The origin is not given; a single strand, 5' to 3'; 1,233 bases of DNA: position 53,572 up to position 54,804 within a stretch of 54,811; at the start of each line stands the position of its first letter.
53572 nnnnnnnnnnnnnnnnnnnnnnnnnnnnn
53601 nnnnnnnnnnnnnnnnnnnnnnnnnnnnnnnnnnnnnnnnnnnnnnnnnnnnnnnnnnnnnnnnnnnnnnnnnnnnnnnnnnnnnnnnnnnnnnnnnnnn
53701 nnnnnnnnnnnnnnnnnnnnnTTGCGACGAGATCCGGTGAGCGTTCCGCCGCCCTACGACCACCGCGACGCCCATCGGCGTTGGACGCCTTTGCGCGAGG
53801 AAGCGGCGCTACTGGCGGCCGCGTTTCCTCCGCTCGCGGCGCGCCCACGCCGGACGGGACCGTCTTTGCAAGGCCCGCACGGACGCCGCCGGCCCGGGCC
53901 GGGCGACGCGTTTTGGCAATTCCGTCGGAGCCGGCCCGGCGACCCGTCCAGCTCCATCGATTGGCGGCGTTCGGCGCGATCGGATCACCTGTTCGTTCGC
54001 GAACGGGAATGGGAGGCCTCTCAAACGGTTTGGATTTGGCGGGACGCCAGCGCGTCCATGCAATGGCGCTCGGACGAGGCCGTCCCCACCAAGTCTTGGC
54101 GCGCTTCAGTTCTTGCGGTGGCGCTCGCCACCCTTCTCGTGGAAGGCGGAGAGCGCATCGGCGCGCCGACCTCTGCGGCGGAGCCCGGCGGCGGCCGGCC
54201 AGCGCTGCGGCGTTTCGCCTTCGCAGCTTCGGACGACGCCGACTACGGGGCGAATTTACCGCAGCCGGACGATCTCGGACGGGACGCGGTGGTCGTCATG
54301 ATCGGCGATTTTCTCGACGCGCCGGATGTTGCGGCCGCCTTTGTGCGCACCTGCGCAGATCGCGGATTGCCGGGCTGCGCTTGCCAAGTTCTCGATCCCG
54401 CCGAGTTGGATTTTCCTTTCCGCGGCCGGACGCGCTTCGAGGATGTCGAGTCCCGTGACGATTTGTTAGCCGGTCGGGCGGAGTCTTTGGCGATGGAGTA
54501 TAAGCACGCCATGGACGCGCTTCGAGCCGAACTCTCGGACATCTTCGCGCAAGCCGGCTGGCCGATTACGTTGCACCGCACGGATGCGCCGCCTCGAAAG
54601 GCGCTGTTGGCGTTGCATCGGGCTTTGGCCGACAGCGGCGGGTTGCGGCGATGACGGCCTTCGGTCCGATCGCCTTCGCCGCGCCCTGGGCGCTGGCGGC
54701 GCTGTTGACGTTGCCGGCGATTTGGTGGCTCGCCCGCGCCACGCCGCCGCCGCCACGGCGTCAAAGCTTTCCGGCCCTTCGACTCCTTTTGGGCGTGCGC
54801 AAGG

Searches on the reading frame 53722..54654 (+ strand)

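Call 15: search_protein_families(library=ncbifam, proteins=[window:53722-54654:+], max_evalue=0.00001)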
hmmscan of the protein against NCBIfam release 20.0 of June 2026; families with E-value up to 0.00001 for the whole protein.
window:53722-54654:+ (310 aa): 0 families

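Call 77: search_protein_families(library=pfam, proteins=[window:53722-54654:+], max_evalue=0.000001)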
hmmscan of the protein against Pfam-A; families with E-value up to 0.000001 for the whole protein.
window:53722-54654:+ (310 aa): 1 family
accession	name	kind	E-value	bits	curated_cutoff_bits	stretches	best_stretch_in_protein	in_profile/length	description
PF01882.25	DUF58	-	9.4e-27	94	23.4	1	67-267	2-213/216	Protein of unknown function DUF58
